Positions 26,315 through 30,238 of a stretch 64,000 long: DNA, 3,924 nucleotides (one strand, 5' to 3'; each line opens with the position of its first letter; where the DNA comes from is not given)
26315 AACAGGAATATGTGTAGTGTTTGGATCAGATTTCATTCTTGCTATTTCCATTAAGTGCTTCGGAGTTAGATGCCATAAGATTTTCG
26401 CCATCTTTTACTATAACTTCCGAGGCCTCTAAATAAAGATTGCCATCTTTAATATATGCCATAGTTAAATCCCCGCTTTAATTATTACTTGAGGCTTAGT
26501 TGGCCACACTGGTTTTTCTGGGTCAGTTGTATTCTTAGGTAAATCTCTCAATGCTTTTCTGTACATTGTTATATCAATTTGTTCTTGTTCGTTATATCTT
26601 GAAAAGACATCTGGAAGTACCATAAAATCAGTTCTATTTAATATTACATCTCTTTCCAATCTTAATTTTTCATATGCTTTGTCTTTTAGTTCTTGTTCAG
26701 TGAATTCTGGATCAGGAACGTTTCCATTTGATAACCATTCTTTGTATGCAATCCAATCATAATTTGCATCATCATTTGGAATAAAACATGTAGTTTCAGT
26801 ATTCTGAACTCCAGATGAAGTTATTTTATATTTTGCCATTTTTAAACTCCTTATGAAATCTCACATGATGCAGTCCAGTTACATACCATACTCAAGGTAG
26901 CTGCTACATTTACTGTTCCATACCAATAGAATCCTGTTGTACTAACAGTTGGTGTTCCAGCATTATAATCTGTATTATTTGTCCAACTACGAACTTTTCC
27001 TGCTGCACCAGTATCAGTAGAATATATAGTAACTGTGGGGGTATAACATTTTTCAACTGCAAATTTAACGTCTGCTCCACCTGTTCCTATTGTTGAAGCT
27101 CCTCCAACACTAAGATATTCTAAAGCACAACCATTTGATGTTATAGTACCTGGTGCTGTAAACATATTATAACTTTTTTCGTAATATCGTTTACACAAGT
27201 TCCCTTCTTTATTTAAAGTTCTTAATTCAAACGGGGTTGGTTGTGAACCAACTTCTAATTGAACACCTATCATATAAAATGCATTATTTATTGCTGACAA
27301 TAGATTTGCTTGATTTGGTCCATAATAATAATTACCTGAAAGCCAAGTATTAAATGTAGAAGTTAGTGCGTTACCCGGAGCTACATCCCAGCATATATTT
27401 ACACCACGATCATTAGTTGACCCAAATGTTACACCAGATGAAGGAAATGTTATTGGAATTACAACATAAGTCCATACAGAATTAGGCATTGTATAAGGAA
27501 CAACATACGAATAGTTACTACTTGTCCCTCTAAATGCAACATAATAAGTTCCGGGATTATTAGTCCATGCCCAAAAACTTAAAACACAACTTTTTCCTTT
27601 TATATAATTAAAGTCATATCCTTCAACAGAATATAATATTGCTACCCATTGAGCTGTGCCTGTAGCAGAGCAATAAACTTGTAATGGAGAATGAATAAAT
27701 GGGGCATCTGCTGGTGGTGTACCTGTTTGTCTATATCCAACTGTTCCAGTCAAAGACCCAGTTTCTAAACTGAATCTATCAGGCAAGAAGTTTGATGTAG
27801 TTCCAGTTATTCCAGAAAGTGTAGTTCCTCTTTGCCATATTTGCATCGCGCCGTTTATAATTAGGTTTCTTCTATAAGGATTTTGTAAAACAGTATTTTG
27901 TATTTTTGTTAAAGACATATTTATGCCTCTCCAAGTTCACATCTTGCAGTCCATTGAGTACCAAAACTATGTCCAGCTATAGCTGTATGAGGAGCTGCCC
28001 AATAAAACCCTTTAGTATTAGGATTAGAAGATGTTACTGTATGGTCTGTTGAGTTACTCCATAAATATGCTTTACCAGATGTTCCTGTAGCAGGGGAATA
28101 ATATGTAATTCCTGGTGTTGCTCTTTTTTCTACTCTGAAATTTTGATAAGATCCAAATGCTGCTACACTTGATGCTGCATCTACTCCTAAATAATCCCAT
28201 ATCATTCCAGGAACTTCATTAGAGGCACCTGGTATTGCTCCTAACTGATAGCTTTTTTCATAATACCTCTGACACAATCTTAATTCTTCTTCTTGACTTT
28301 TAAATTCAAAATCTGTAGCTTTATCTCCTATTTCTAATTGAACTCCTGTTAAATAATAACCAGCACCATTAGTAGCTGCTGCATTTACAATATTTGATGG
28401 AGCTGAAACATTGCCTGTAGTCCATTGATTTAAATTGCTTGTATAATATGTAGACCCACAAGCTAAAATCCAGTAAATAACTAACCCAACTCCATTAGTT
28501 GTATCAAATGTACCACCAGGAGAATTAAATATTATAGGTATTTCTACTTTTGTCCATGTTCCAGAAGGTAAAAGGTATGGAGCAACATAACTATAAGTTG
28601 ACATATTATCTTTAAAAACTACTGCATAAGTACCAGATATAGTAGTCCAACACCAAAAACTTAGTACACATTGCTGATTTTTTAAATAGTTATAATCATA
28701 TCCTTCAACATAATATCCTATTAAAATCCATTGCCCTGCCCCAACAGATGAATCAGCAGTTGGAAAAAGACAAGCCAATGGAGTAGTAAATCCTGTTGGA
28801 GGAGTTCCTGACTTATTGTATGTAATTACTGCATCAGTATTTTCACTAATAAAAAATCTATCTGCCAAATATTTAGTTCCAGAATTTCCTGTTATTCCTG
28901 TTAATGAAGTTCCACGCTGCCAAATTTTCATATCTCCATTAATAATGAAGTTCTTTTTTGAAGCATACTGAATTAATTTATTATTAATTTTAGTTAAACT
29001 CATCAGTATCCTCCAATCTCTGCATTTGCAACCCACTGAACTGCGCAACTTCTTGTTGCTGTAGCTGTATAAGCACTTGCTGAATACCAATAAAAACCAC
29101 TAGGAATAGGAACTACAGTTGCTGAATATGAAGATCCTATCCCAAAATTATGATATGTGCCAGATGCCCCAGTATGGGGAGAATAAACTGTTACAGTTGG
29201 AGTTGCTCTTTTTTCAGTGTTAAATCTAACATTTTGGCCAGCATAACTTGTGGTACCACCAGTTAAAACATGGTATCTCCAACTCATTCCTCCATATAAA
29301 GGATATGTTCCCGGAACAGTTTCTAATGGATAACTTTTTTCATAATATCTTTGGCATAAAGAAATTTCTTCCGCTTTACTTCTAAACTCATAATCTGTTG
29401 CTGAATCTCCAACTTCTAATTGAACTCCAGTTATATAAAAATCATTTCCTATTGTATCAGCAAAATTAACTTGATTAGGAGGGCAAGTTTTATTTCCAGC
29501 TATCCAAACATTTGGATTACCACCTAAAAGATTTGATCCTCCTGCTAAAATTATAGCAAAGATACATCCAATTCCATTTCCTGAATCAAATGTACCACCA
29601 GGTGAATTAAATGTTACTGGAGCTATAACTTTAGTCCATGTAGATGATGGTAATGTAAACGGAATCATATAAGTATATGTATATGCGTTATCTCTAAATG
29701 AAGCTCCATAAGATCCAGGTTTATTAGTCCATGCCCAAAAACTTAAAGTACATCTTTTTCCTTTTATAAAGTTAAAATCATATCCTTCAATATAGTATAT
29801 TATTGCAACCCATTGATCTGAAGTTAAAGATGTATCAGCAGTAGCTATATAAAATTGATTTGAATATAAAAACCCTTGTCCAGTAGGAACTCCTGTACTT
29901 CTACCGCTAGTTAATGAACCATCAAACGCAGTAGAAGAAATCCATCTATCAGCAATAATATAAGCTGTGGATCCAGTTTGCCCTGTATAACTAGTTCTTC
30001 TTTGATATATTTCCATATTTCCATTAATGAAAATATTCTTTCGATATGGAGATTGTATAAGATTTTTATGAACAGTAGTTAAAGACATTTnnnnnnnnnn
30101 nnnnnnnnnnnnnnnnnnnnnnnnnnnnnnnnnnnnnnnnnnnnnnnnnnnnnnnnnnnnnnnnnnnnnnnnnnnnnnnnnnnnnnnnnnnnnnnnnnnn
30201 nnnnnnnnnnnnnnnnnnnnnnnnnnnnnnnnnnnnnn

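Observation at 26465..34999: Seven tandem paralogous fiber-tip / receptor-binding genes plus a Tfa-like chaperone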

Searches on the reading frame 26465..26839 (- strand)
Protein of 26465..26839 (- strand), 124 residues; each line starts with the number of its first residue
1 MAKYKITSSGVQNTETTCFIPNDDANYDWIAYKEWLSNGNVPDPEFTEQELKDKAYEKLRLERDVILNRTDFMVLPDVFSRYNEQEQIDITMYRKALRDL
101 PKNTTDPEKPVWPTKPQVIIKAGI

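Call 5: search_protein_families(library=pfam, proteins=[window:26465-26839:-], max_evalue=0.1)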
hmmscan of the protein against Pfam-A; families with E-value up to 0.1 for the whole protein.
window:26465-26839:- (124 aa): 2 families
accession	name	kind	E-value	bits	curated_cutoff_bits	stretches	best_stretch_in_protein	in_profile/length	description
PF16778.10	Phage_tail_APC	-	8.4e-13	48.4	26.6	1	57-117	2-60/60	Phage tail assembly chaperone protein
PF18150.6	DUF5600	-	0.038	15.1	26.6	1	18-77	43-102/107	Domain of unknown function (DUF5600)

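Call 6: search_protein_families(library=phrogs, proteins=[window:26465-26839:-], max_evalue=0.01)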
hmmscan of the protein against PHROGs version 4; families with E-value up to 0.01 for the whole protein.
window:26465-26839:- (124 aa): 8 families
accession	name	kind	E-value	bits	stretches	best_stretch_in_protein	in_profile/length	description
phrog_4912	-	tail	1.1e-15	59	1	44-119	134-204/226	tail fiber assembly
phrog_8716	-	tail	6e-15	56.8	1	44-118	65-146/152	tail fiber protein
phrog_34019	-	unknown function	3.7e-08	34.3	1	3-40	2-39/80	-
phrog_4628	-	tail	8.3e-08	33.6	1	26-117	39-125/126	tail fiber assembly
phrog_20370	-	unknown function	1.2e-07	32.8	1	10-96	12-100/148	-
phrog_4697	-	tail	2.9e-07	31.1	1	50-105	139-194/314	tail assembly chaperone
phrog_8746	-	tail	2.2e-06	28.9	1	52-117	75-139/139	tail fiber assembly protein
phrog_188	-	tail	0.00084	20.1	1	93-121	160-186/207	tail fiber assembly protein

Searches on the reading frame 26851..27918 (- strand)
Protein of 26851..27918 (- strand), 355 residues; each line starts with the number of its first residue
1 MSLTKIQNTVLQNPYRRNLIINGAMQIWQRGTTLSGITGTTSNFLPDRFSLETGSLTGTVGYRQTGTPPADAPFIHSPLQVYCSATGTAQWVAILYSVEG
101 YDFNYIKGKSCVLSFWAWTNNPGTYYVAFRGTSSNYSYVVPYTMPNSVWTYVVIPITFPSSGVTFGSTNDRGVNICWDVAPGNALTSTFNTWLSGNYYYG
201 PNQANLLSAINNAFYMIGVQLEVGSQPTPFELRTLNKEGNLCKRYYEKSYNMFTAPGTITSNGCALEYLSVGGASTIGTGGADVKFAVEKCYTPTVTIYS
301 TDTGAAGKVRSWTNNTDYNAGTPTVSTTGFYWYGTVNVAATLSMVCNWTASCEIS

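Call 5: search_protein_families(library=pfam, proteins=[window:26851-27918:-], max_evalue=0.1)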
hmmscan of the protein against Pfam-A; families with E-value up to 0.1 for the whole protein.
window:26851-27918:- (355 aa): 0 families

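Call 6: search_protein_families(library=phrogs, proteins=[window:26851-27918:-], max_evalue=0.01)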
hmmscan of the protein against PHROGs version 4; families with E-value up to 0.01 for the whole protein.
window:26851-27918:- (355 aa): 6 families
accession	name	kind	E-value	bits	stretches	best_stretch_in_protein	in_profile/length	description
phrog_4492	-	tail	1.8e-47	163.2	1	8-354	783-1096/1096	tail fiber protein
phrog_27782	-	unknown function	2.5e-21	77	1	8-333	305-607/644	-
phrog_28838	-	unknown function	2.8e-12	47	2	11-121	381-476/661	-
phrog_25042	-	tail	4.1e-09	36.5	1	16-261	308-546/632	tail fiber protein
phrog_35687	-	unknown function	5.9e-06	25.8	1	98-260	402-572/653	-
phrog_6427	-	unknown function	0.00022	20.8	1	172-264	486-573/675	-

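Call 48: search_dna_similar(query=window:26851-27918:-, collection=phages, mode=protein, max_rows=60, rows=spread)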
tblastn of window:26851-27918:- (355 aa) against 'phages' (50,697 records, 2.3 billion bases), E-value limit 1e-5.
Records with a match: 67; places in all: 94; records where one place covers at least 80% of the query: 13.
Best place of each record, by identity: <60% 67.
By first word of the organism name: Synechococcus 21; Stenotrophomonas 11; Ralstonia 7; Methylophilales 6; Caudoviricetes 4; Acidovorax 4; Prochlorococcus 3; Pelagibacter 3; Puniceispirillum 2; uncultured 1; and 5 more.
By host as written in the record: Synechococcus sp. MW02 12; Stenotrophomonas maltophilia 9; - 8; Ralstonia solanacearum 6; Synechococcus sp. WH 7803 5; Methylophilales_sp._H5P1 3; Synechococcus sp. KCZYC6 2; Candidatus Pelagibacter sp. HTCC7211 2; and 14 more.
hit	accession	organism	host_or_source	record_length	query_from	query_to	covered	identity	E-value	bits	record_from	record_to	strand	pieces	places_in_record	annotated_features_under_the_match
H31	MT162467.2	Synechococcus phage S-H34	Synechococcus sp. MW02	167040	18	354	95%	28.0%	5e-16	85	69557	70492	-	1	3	tail fiber protein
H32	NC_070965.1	Synechococcus phage S-H34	Synechococcus sp. MW02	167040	18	354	95%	28.0%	5e-16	85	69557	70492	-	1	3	tail collar fiber protein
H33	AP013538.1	uncultured phage_MedDCM-OCT-S45-C4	metagenomic fosmid library constructed ...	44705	17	328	88%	30.2%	1e-15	84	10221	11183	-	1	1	putative carbohydrate binding domain containing protein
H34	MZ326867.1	Stenotrophomonas phage Silvanus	Stenotrophomonas maltophilia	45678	17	354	95%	27.5%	9e-19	94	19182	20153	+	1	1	tail fiber | ribosome_binding_site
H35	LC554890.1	Ralstonia phage RP13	Ralstonia solanacearum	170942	4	317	88%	29.3%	4e-11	70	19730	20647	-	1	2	hypothetical protein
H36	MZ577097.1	Methylophilales phage Melnitz EXVC044M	Methylophilales_sp._H5P1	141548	1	253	71%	36.2%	3e-29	124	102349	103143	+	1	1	hypothetical protein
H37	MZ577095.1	Methylophilales phage Melnitz-1 EXVC043M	Methylophilales_sp._H5P1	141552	1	253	71%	36.2%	3e-29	124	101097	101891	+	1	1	hypothetical protein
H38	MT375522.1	Methylophilales phage Venkman EXVC282S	Methylophilales bacterium H5P1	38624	14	342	93%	27.2%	6e-19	94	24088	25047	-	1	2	tail fiber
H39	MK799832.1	Synechococcus phage S-B05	Synechococcus sp. MW02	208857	17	319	85%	27.9%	8e-19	94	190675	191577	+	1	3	putative carbohydrate binding domain containing protein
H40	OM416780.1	Prochlorococcus phage P-SCSP2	Prochlorococcus sp. MED4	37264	17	301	80%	29.2%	9e-13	76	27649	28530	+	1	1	hypothetical protein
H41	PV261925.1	Synechococcus phage RB11-B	Synechococcus sp. MW02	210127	17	281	75%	31.3%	1e-20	99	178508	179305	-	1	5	carbohydrate binding domain containing protein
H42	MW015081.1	Synechococcus phage S-SRM01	Synechococcus sp. KCZYC6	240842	17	248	65%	35.4%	3e-22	103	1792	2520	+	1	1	hypothetical protein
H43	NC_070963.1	Synechococcus phage S-SRM01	Synechococcus sp. KCZYC6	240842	17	248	65%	35.4%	3e-22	103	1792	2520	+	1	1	hypothetical protein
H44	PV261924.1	Synechococcus phage RN05-S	Synechococcus sp. MW02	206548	17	247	65%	35.1%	1e-25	114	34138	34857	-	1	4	carbohydrate binding domain containing protein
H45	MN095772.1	Stenotrophomonas phage Moby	Stenotrophomonas maltophilia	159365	14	320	86%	26.3%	9e-6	54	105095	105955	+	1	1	hypothetical protein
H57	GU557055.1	Puniceispirillum phage HMO-2011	Candidatus Puniceispirillum marinum ...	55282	17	246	65%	30.8%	6e-13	76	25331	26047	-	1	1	putative tail fiber protein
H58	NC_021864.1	Puniceispirillum phage HMO-2011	Candidatus Puniceispirillum marinum ...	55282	17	246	65%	30.8%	6e-13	76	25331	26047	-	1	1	tail fiber protein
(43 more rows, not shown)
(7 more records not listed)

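Call 75: get_annotated_region(hit=H41, flank=20000)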
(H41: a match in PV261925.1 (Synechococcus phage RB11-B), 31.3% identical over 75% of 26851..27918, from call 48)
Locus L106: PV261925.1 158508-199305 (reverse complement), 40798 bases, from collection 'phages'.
description: Synechococcus phage RB11-B, complete genome.
organism: Synechococcus phage RB11-B (NCBI taxid 3412546)
taxonomy: Viruses
host: Synechococcus sp. MW02; source: seawater; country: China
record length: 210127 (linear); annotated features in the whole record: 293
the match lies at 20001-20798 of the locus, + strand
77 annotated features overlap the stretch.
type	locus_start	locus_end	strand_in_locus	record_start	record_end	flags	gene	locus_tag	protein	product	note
CDS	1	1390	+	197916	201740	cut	-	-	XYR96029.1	tail fiber-like protein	-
CDS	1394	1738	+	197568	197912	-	-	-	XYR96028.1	hypothetical protein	-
CDS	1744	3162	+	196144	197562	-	-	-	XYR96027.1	flagellar hook-length control protein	-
CDS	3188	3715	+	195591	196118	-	-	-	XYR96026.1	hypothetical protein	-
CDS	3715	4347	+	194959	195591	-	-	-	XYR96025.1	tail fiber-like protein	-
CDS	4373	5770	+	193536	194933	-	-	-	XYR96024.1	carbohydrate binding domain containing protein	-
CDS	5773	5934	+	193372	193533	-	-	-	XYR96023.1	hypothetical protein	-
CDS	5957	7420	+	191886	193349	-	-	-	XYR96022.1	carbohydrate binding domain containing protein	-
CDS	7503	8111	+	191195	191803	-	-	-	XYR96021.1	tail fiber protein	-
CDS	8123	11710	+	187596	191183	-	-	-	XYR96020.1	LamG-like jellyroll fold domain-containing protein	-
CDS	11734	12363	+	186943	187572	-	-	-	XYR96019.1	tail fiber protein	-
CDS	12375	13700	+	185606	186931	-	-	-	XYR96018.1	tail fiber protein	-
CDS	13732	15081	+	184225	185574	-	-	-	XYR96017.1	tail fiber-like protein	-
CDS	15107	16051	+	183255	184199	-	-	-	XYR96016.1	endosialidase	-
CDS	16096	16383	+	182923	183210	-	-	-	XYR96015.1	hypothetical protein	-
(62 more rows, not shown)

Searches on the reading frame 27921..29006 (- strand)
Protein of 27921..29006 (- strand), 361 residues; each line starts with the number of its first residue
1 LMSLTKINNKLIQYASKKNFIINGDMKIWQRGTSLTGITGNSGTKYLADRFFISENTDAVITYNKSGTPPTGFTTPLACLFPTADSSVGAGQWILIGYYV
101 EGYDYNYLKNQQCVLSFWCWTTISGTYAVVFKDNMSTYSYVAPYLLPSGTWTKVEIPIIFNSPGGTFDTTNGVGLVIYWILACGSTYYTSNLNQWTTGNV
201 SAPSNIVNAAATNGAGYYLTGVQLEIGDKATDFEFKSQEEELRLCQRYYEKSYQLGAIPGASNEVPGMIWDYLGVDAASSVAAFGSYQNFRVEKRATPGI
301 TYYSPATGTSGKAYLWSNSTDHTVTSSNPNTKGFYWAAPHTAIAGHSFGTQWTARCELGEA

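Call 5: search_protein_families(library=pfam, proteins=[window:27921-29006:-], max_evalue=0.1)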
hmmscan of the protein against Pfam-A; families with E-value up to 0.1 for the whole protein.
window:27921-29006:- (361 aa): 0 families

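Call 6: search_protein_families(library=phrogs, proteins=[window:27921-29006:-], max_evalue=0.01)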
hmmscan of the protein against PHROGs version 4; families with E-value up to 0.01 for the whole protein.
window:27921-29006:- (361 aa): 5 families
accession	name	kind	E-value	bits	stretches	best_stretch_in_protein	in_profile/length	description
phrog_4492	-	tail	1.2e-48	167.1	1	10-358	784-1096/1096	tail fiber protein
phrog_27782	-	unknown function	8.1e-17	62.1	1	15-329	311-597/644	-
phrog_28838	-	unknown function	8.9e-12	45.4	2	8-126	375-478/661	-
phrog_6427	-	unknown function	1e-06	28.5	1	165-258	477-568/675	-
phrog_25042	-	tail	2.2e-06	27.5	1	16-293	307-577/632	tail fiber protein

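Call 60: find_homologous_proteins(query=window:27921-29003:-, max_evalue=1e-20)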
Query window:27921-29003:- (360 aa): 446 proteins with E <= 1e-20 among 4587 candidates; the best 120 are listed.
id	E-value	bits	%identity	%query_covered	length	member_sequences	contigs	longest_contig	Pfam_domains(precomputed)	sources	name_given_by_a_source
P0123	1.6e-224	763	91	100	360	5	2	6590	-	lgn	-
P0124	7.4e-193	659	78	100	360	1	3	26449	-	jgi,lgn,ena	-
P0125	9.3e-78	280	43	99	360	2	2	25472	-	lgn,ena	-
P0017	4.6e-59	218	39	99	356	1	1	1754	-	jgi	-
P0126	5.8e-59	218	43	88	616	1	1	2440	-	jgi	-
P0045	9.9e-59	217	40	85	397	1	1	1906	-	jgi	-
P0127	3.3e-51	192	44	69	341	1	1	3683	-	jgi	-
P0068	5.5e-50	188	37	95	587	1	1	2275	PF03906.21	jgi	-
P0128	2.4e-49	186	39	95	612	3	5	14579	-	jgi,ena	-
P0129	9.5e-49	184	38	84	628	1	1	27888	-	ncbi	-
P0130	1.6e-48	184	36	96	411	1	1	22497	-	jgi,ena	-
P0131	2.8e-48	183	38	85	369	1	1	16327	-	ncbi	-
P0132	1.0e-47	181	38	95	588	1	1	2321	PF03906.21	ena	-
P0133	2.4e-47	180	40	79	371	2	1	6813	-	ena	-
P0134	1.9e-46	177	35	95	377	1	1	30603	-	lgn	-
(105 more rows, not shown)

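Call 61: find_encoding_contigs(protein=P0124, flank=10000, max_places=3)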
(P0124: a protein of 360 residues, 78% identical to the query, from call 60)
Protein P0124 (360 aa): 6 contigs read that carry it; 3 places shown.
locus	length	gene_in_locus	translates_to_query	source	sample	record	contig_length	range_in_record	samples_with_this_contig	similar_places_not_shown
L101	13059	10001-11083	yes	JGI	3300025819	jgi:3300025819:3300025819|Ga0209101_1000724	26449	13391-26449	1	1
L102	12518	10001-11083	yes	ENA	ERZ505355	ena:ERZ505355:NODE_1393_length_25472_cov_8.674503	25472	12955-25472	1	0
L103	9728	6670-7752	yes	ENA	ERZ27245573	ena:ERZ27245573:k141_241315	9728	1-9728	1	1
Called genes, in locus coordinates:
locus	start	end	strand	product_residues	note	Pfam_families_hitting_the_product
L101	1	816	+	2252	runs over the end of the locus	-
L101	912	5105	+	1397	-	-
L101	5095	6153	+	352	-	-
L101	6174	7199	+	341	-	-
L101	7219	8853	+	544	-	-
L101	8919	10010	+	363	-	-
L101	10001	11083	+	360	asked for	-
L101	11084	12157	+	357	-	-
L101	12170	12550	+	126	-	PF16778:Phage_tail_APC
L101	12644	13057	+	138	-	?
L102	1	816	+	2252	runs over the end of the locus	-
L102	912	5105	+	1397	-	-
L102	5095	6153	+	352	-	-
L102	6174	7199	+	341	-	-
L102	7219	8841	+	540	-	-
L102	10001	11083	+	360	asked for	-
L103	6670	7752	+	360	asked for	-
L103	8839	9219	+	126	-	PF16778:Phage_tail_APC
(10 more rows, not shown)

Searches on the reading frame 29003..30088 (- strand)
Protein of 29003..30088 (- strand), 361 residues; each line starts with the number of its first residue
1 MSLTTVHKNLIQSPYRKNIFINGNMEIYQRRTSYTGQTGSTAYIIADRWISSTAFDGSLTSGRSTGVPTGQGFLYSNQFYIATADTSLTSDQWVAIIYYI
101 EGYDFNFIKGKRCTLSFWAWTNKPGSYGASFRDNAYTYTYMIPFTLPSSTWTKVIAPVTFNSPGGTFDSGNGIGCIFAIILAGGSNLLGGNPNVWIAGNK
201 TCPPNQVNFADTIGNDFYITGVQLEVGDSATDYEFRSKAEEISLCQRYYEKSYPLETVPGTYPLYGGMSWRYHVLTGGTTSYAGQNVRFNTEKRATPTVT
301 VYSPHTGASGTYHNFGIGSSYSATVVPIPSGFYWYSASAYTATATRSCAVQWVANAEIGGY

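Call 5: search_protein_families(library=pfam, proteins=[window:29003-30088:-], max_evalue=0.1)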
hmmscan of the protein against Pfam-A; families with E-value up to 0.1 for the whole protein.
window:29003-30088:- (361 aa): 0 families

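Call 6: search_protein_families(library=phrogs, proteins=[window:29003-30088:-], max_evalue=0.01)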
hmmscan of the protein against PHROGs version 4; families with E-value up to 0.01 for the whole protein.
window:29003-30088:- (361 aa): 6 families
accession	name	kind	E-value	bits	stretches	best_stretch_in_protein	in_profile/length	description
phrog_4492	-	tail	1.5e-48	166.8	1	9-358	784-1096/1096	tail fiber protein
phrog_27782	-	unknown function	2.6e-21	77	2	207-341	497-614/644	-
phrog_28838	-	unknown function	5e-15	56.1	2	17-123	384-476/661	-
phrog_35687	-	unknown function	2.8e-09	36.8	1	16-325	320-626/653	-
phrog_25042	-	tail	3e-06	27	1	17-292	309-579/632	tail fiber protein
phrog_6427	-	unknown function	0.00014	21.4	1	201-253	509-561/675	-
